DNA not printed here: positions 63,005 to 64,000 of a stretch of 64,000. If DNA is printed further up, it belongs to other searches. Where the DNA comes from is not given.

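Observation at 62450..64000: Abrupt low-GC island immediately 3' of polA, running off the window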

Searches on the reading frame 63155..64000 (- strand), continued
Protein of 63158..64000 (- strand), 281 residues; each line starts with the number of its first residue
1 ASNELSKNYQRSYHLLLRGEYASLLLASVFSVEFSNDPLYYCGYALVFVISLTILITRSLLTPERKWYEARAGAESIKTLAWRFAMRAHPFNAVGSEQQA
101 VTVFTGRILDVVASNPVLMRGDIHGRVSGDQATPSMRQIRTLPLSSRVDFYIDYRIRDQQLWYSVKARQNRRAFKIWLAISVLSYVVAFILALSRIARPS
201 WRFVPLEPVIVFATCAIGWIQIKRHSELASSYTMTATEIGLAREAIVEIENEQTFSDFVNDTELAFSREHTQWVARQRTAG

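Call 43: search_protein_families(library=pfam, proteins=[L099:346-864:+, L105:4438-4962:+, L106:4470-4937:+, L112:4507-5001:+, L164:4453-4977:+, L147:2242-2742:+, L130:1273-2547:+, L087:3539-4879:+, L083:9588-9995:+], max_evalue=0.01)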
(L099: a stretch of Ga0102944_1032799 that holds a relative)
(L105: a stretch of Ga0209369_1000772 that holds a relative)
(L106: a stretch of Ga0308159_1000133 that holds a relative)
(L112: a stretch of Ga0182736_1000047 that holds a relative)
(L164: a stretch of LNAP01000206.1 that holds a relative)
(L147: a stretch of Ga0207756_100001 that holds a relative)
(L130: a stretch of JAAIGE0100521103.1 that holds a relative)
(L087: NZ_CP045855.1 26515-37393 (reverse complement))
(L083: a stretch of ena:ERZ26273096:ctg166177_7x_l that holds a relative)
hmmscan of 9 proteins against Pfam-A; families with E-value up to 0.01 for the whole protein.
L099:346-864:+ (173 aa): 1 family
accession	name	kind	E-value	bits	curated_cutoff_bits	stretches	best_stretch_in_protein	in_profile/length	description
PF08937.16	ThsB_TIR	-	4.2e-15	56.4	21.2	1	14-111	1-97/100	Thoeris protein ThsB, TIR-like domain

L105:4438-4962:+ (175 aa): 3 families
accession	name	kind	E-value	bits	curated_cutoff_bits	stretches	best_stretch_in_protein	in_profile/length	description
PF08937.16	ThsB_TIR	-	3.3e-24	85.6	21.2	1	54-147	1-97/100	Thoeris protein ThsB, TIR-like domain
PF13676.11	TIR_2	-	2.2e-08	35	28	1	53-146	1-92/122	TIR domain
PF01582.25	TIR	-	0.00036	20.8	21.3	1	90-135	37-82/179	TIR domain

L106:4470-4937:+ (156 aa): 3 families
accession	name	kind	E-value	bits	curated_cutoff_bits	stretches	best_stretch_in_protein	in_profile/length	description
PF08937.16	ThsB_TIR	-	7.8e-23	81.2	21.2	1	35-124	1-93/100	Thoeris protein ThsB, TIR-like domain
PF13676.11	TIR_2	-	3.9e-07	31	28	1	34-116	1-77/122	TIR domain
PF01582.25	TIR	-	0.0017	18.6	21.3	1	71-117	37-83/179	TIR domain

L112:4507-5001:+ (165 aa): 1 family
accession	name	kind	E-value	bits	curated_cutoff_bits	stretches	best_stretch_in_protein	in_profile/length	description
PF08937.16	ThsB_TIR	-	2.9e-15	56.9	21.2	1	10-104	3-97/100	Thoeris protein ThsB, TIR-like domain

L164:4453-4977:+ (175 aa): 1 family
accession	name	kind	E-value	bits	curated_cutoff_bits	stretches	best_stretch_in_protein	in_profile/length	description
PF08937.16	ThsB_TIR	-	4.6e-14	53.1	21.2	1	18-115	2-99/100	Thoeris protein ThsB, TIR-like domain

L147:2242-2742:+ (167 aa): 1 family
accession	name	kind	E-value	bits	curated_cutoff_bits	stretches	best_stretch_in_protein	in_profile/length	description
PF08937.16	ThsB_TIR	-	2.2e-17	63.7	21.2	1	8-107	1-99/100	Thoeris protein ThsB, TIR-like domain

L130:1273-2547:+ (425 aa): 2 families
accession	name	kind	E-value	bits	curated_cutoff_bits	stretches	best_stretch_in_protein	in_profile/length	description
PF20308.4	TPR-S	-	3.3e-21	76.2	27.6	1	206-312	3-101/102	Tetratricopeptide Repeats-Sensor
PF13281.12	MAP3K_TRAF_bd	-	1.4e-05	24.7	24.1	1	253-311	202-262/371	MAP3K TRAFs-binding domain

L087:3539-4879:+ (447 aa): 3 families
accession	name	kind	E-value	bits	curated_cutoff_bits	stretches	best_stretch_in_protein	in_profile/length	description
PF13281.12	MAP3K_TRAF_bd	-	1e-43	150.3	24.1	1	82-424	1-353/371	MAP3K TRAFs-binding domain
PF20308.4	TPR-S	-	1.2e-29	103.4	27.6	1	228-338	1-101/102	Tetratricopeptide Repeats-Sensor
PF13424.12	TPR_12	-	0.0059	17.2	30.1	0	251-319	7-76/77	Tetratricopeptide repeat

L083:9588-9995:+ (136 aa): 1 family
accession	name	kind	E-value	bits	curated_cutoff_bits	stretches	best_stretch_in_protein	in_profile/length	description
PF08937.16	ThsB_TIR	-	3.6e-13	50.2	21.2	1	10-105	1-98/100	Thoeris protein ThsB, TIR-like domain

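Call 66: search_protein_families(library=phrogs, proteins=[P0001], max_evalue=0.01)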
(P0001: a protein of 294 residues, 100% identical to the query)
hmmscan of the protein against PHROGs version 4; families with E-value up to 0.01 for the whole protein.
P0001 (294 aa): 1 family
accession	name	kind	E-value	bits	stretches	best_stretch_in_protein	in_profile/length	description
phrog_7395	-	unknown function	1e-06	29.8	1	164-288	6-136/146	-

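Call 67: search_solved_structures(query=A2, max_evalue=1)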
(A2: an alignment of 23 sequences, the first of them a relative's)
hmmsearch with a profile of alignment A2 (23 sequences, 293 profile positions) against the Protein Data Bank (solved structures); distinct sequences matched with E-value up to 1: 4.
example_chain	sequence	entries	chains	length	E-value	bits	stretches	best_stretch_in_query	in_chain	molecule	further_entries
6by1_CE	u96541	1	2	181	0.49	12.7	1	71-139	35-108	50S ribosomal protein L4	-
4v4v_BC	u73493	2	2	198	0.58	12.5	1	71-139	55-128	50S ribosomal protein L4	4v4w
5wdt_E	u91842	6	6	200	0.59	12.5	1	71-139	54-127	50S ribosomal protein L4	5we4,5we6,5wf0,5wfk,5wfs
10qm_M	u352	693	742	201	0.59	12.5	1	71-139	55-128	Large ribosomal subunit protein uL4 | 50S ribosomal protein L4 | 50S ribosomal protein L2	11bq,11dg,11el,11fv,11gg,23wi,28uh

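Call 72: find_related_loci(query=A2, collection=viral_contigs, flank=4000)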
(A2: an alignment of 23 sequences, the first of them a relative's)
Query A2 (294 aa) in viral_contigs; peptide patterns used: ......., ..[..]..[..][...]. (x = any residue, [..] = any of these).
38 stretches matched a pattern; 4 encode a relative of the query (tblastn E <= 1e-3); 4 distinct loci.
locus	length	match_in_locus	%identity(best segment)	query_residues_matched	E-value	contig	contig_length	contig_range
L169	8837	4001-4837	36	10-290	4e-47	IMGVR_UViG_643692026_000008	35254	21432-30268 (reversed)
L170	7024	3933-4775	38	7-290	7e-46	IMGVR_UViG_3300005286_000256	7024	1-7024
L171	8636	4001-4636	40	76-290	2e-44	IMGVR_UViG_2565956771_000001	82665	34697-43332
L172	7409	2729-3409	31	58-290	7e-33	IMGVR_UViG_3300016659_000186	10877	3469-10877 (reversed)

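Call 88: predict_structure(alignment_id=A2)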
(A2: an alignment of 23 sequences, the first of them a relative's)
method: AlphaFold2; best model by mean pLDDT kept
length: 294 residues; sequences in the alignment: 23
mean_pLDDT: 86.8   pTM: 0.83
mean pLDDT of the five models: 86.8, 86.0, 85.7, 84.9, 82.9
residues with pLDDT >= 90: 162; 70-90: 106; 50-70: 24; < 50: 2
segments of 3 or more residues with pLDDT < 50: none
pLDDT, mean of each block of 10 residues (from residue 1): 74 90 93 93 91 96 96 92 90 95 84 92 89 69 82 95 93 88 88 92 93 87 88 75 77 81 93 89 67 53
secondary structure, 60 per line:
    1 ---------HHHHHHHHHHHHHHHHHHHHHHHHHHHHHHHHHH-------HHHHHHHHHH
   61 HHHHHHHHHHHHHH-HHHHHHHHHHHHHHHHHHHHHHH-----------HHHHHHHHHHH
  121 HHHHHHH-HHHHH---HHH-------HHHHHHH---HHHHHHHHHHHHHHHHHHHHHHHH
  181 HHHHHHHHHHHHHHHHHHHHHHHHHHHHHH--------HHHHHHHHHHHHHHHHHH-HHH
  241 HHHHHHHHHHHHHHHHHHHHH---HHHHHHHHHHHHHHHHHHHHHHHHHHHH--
elements in order: H10-43 H51-74 H76-98 H110-127 H129-133 H147-153 H157-210 H219-236 H238-261 H265-292

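Call 91: fold_search(model_id=the predicted structure, library=pdb)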
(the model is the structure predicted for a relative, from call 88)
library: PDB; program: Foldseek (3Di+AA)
matches with E <= 10: 480; with E <= 0.001: 0
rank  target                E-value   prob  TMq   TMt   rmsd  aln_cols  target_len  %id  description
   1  5u1d_B                6.4e-02  0.69  0.23  0.14  30.6       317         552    9  Cryo-EM structure of the human TAP ATP-Binding Cassette Transporter (released 2017-01-11)
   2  8vpb_A                6.7e-02  0.54  0.19  0.10  28.9       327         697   11  Cryo-EM structure of the ABC transporter PCAT1 bound with MgADP_Class_2 (released 2024-10-30)
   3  7zdk_D                6.7e-02  0.47  0.19  0.12  28.2       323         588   13  IF(apo/asym) conformation of CydDC in AMP-PNP(CydC)/AMP-PNP(CydD) bound state (Dataset-8) (released 2023-04-19)
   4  8rd2_B                7.6e-02  0.54  0.21  0.16  29.9       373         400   11  Trypanosoma brucei Invariant Surface Glycoprotein 75 (ISG75) (released 2024-02-14)
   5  8vp6_B                8.0e-02  0.66  0.23  0.12  28.0       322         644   12  Cryo-EM structure of the ABC transporter PCAT1 bound with Mg_class_2 (released 2024-10-30)
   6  4ry2_A                8.3e-02  0.54  0.20  0.10  28.6       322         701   12  Crystal structure of the peptidase-containing ABC transporter PCAT1 (released 2015-07-22)
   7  9g2k_B                9.1e-02  0.51  0.21  0.13  29.4       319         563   12  Cryo-EM structure of IrtAB in outward-occluded state in nanodisc in complex with ADP-vanadate (released 2024-12-18)
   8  8vp9_A                1.1e-01  0.63  0.23  0.12  28.2       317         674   12  Cryo-EM structure of the cysteine-free ABC transporter PCAT1 bound with ADP and Substrate (released 2024-10-30)
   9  9g2s_B                1.3e-01  0.44  0.21  0.13  29.5       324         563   11  Cryo-EM structure of IrtAB 2xEQ, Q249R_IrtB mutant in LMNG (released 2024-12-18)
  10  8vp5_A                1.3e-01  0.57  0.22  0.11  28.4       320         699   10  Cryo-EM structure of the ABC transporter PCAT1 bound with ADP and Substrate (released 2024-10-30)
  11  7zdb_D                1.4e-01  0.60  0.23  0.13  28.4       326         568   13  IF(heme/bound) conformation of CydDC in ADP+Pi(CydC)/ATP(CydD) bound state (Dataset-2) (released 2023-04-19)
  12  8vp6_A                1.4e-01  0.54  0.22  0.12  28.5       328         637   12  Cryo-EM structure of the ABC transporter PCAT1 bound with Mg_class_2 (released 2024-10-30)
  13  9fw3_B                1.4e-01  0.44  0.21  0.13  29.5       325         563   11  Cryo-EM structure of IrtAB 2xEQ mutant in outward-occluded state in nanodisc in complex with mycobactin (released 2024-12-18)
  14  8snb_8K               1.5e-01  0.51  0.23  0.21  41.4       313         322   12  atomic model of sea urchin sperm doublet microtubule (48-nm periodicity) (released 2023-06-28)
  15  9azl_A                1.5e-01  0.51  0.22  0.11  28.6       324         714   10  Cryo-EM structure of the ABC transporter PCAT1 bound with MgADP class1 (released 2024-10-30)
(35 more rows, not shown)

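Call 99: search_protein_families(library=pfam, proteins=[L163:939-1814:+, L163:523-933:+], max_evalue=0.001)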
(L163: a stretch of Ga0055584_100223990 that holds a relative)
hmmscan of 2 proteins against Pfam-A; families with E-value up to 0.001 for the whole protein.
L163:939-1814:+ (292 aa): 3 families
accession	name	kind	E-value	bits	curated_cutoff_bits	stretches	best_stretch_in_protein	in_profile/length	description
PF18184.6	SLATT_3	-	4.9e-45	154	26.3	1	9-161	1-155/155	SMODS and SLOG-associating 2TM effector domain 3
PF18181.6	SLATT_1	-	3.8e-40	137.2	26.3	1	164-286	1-122/122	SMODS and SLOG-associating 2TM effector domain 1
PF14015.11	DUF4231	-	2.9e-15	57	24.7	1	15-107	2-98/103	Protein of unknown function (DUF4231)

L163:523-933:+ (137 aa): 2 families
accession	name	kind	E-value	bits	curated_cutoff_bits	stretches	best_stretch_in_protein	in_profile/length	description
PF08937.16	ThsB_TIR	-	5.7e-14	52.8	21.2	1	13-108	1-98/100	Thoeris protein ThsB, TIR-like domain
PF13676.11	TIR_2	-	1.6e-06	29.1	28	1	12-133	1-120/122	TIR domain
